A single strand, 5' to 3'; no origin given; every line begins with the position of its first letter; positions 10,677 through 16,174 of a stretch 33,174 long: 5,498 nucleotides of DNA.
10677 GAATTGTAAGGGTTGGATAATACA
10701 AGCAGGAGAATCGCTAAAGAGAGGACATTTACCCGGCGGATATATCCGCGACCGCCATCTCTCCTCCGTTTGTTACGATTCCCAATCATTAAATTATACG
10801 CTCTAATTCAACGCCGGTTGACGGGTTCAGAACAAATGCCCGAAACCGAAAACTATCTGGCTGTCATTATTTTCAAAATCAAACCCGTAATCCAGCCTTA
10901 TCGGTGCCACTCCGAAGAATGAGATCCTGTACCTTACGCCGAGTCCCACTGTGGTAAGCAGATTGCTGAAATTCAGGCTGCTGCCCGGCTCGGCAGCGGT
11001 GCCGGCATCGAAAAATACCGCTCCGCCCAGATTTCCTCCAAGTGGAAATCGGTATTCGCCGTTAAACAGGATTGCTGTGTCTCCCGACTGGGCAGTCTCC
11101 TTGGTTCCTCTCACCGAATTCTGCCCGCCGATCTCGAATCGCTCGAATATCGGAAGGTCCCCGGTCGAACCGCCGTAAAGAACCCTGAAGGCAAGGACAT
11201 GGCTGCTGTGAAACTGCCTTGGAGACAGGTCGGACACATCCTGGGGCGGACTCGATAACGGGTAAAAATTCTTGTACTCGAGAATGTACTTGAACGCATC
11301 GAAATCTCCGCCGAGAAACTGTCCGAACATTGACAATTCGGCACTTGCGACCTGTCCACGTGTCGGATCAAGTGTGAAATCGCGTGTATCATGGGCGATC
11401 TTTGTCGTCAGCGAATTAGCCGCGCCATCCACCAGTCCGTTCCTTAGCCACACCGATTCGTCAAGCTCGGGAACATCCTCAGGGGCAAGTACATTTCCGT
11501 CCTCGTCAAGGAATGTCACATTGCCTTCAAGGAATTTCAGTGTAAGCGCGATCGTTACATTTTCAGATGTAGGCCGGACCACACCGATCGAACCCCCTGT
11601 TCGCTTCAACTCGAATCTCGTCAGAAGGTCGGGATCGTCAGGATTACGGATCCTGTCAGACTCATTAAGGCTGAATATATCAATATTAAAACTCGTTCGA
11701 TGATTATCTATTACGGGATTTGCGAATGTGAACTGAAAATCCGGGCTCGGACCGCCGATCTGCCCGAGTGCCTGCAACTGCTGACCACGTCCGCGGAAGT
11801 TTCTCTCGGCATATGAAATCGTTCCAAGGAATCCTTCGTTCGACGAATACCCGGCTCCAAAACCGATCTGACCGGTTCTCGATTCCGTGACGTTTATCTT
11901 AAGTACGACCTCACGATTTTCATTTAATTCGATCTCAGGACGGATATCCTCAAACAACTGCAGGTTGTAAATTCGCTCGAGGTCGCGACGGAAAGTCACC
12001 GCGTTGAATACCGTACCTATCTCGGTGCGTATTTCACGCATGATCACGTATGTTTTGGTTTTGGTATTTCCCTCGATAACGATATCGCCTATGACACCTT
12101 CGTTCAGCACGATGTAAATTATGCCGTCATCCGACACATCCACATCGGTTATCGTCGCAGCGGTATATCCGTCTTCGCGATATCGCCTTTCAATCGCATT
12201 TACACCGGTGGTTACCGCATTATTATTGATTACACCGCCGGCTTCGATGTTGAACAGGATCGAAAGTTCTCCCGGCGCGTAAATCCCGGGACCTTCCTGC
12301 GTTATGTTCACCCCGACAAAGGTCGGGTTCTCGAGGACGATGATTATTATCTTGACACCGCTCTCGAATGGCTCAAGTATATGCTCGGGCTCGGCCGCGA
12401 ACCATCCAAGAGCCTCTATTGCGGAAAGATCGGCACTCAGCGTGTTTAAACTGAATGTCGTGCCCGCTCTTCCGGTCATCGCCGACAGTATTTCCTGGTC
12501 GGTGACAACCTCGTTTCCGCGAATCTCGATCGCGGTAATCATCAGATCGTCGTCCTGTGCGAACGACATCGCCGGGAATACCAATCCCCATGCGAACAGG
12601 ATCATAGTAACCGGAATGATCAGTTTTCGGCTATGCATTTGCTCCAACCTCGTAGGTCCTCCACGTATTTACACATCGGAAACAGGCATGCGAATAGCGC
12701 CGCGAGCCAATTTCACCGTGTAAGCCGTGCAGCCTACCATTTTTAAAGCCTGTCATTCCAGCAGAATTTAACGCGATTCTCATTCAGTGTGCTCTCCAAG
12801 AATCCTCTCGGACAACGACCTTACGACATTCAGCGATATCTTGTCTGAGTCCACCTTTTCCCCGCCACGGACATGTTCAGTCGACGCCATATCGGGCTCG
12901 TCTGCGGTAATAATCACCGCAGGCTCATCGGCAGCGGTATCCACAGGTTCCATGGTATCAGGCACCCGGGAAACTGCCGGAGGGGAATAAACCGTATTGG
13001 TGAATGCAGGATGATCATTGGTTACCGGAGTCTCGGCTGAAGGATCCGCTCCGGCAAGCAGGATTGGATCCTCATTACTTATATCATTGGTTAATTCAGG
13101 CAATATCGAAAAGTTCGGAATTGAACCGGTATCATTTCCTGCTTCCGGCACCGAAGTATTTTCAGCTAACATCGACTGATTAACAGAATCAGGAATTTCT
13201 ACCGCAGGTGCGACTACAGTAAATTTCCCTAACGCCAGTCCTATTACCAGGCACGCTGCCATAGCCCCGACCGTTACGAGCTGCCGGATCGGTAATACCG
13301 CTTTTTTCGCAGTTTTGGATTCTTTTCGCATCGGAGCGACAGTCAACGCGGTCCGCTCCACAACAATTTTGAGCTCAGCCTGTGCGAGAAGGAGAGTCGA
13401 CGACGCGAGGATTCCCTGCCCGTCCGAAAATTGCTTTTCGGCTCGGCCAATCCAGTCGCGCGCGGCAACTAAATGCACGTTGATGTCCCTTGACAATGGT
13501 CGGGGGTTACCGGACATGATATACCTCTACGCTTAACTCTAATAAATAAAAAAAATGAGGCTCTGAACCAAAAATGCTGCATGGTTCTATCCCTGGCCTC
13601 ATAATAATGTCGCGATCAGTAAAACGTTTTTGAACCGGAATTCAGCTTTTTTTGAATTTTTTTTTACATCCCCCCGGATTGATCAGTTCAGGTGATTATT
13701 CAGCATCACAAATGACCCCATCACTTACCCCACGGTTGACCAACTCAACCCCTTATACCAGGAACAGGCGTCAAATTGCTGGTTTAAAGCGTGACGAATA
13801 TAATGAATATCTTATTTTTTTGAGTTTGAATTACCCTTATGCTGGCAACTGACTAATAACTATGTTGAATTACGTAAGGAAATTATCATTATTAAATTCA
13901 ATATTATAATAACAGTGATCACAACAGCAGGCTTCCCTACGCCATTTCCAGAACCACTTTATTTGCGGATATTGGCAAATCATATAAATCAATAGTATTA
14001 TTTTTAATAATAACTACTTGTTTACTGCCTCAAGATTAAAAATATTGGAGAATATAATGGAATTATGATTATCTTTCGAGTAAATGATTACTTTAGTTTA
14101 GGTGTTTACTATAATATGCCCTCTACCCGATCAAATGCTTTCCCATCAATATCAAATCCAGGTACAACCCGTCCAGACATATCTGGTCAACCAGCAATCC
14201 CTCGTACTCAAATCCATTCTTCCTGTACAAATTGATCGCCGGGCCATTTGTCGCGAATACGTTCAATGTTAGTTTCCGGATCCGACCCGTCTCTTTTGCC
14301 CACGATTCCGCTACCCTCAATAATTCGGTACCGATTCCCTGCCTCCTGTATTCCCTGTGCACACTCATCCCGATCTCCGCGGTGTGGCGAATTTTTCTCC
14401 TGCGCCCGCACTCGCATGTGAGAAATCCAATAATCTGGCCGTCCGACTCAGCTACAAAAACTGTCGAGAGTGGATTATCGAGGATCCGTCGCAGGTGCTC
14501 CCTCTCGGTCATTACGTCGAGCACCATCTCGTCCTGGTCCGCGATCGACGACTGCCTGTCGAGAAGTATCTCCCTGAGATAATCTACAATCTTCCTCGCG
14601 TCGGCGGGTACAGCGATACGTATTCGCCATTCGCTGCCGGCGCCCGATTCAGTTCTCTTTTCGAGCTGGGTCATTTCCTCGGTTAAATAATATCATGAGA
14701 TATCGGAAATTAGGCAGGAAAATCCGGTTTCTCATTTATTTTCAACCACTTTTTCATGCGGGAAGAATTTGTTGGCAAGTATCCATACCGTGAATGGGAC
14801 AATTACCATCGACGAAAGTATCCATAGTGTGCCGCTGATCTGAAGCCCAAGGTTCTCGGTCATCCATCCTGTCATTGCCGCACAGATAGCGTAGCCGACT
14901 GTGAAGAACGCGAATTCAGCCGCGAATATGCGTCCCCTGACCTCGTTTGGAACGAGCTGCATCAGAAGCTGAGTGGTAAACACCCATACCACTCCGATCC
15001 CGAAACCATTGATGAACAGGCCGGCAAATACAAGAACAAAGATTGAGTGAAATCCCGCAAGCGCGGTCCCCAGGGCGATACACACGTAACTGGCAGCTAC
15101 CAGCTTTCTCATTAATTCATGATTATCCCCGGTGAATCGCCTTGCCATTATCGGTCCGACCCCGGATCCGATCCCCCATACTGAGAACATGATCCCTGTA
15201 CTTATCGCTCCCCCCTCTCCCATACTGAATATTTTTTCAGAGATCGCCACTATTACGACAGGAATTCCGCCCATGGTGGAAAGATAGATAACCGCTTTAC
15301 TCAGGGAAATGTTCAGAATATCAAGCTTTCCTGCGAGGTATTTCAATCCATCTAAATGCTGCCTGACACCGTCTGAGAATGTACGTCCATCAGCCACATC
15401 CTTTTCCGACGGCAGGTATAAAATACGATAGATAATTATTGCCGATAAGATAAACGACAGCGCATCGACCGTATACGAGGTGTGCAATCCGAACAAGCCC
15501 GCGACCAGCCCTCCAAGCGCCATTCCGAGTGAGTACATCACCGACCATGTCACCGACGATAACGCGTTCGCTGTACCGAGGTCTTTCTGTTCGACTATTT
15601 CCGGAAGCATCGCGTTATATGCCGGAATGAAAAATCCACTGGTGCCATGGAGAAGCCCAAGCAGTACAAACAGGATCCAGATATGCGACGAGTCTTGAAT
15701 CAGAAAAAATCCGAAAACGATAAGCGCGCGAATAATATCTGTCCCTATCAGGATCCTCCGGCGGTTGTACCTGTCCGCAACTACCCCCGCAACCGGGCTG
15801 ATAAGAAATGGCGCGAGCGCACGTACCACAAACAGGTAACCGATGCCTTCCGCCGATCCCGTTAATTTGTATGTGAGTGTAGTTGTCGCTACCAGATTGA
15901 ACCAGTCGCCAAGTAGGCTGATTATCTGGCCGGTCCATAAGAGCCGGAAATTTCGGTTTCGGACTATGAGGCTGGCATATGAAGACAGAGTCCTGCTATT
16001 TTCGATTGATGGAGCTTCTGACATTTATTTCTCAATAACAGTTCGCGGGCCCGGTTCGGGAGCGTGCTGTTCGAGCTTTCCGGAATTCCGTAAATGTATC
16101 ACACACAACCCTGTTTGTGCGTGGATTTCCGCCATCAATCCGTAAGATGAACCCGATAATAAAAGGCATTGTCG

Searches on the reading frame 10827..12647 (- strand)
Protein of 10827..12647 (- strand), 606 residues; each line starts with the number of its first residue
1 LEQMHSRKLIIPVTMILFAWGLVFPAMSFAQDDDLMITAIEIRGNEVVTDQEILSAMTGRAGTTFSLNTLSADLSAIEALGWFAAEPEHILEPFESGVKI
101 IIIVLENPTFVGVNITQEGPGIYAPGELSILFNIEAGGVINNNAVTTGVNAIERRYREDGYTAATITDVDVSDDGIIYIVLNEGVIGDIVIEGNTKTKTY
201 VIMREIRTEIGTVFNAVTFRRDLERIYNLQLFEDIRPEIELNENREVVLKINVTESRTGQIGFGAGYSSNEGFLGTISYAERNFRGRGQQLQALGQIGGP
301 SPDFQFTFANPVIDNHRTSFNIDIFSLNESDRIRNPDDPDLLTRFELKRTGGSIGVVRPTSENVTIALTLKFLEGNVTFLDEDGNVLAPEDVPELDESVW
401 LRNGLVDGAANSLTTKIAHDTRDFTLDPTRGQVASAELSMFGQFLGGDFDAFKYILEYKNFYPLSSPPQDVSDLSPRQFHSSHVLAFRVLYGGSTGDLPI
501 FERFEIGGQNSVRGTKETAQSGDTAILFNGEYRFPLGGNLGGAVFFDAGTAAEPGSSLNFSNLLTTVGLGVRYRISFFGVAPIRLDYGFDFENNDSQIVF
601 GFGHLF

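Call 72: search_protein_families(library=pfam, proteins=[window:10827-12647:-], max_evalue=0.001)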
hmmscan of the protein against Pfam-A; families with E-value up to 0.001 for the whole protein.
window:10827-12647:- (606 aa): 3 families
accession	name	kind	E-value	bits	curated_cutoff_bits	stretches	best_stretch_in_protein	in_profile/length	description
PF01103.29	Omp85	-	2.7e-37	129.5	24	1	283-604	1-323/325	Omp85 superfamily domain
PF07244.20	POTRA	-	8.5e-26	90.9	21.3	3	186-255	3-78/79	Surface antigen variable number repeat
PF03865.19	ShlB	-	5.8e-06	26.4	22.7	1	497-572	233-310/311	Haemolysin secretion/activation protein ShlB/FhaC/HecB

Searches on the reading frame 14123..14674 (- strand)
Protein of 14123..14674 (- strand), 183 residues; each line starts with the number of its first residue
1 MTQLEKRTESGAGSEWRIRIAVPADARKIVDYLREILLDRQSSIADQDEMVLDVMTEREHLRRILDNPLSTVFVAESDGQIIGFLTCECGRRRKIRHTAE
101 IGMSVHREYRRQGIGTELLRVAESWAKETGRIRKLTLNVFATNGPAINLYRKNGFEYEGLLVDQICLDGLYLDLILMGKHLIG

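Call 12: search_protein_families(library=pfam, proteins=[window:14123-14674:-], max_evalue=0.001)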
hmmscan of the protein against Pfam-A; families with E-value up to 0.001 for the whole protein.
window:14123-14674:- (183 aa): 5 families
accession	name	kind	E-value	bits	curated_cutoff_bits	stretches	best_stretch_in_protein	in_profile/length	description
PF00583.31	Acetyltransf_1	-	8.8e-22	78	20.7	1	59-155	19-116/116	Acetyltransferase (GNAT) family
PF13508.13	Acetyltransf_7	-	9.9e-19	68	27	1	70-156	3-83/84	Acetyltransferase (GNAT) domain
PF13673.13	Acetyltransf_10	-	4.1e-11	43.4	23.6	1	53-156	15-108/128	Acetyltransferase (GNAT) domain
PF13302.13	Acetyltransf_3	-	1.9e-10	42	25.4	1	70-156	53-138/138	Acetyltransferase (GNAT) domain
PF13420.13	Acetyltransf_4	-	3.3e-08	34.1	24.3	1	19-168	2-147/155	Acetyltransferase (GNAT) domain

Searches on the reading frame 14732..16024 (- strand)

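Call 12: search_protein_families(library=pfam, proteins=[window:14732-16024:-], max_evalue=0.001)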
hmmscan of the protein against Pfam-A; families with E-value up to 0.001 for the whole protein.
window:14732-16024:- (430 aa): 3 families
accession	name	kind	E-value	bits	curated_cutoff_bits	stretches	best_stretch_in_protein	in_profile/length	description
PF07690.21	MFS_1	-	2.9e-36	125.5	33.4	2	29-297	1-261/347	Major Facilitator Superfamily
PF05977.19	MFS_3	-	1.2e-28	100.3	27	1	21-404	7-380/524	Transmembrane secretion effector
PF12832.13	MFS_1_like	-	0.00053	19.6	25.2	1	58-168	33-147/373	MFS_1 like family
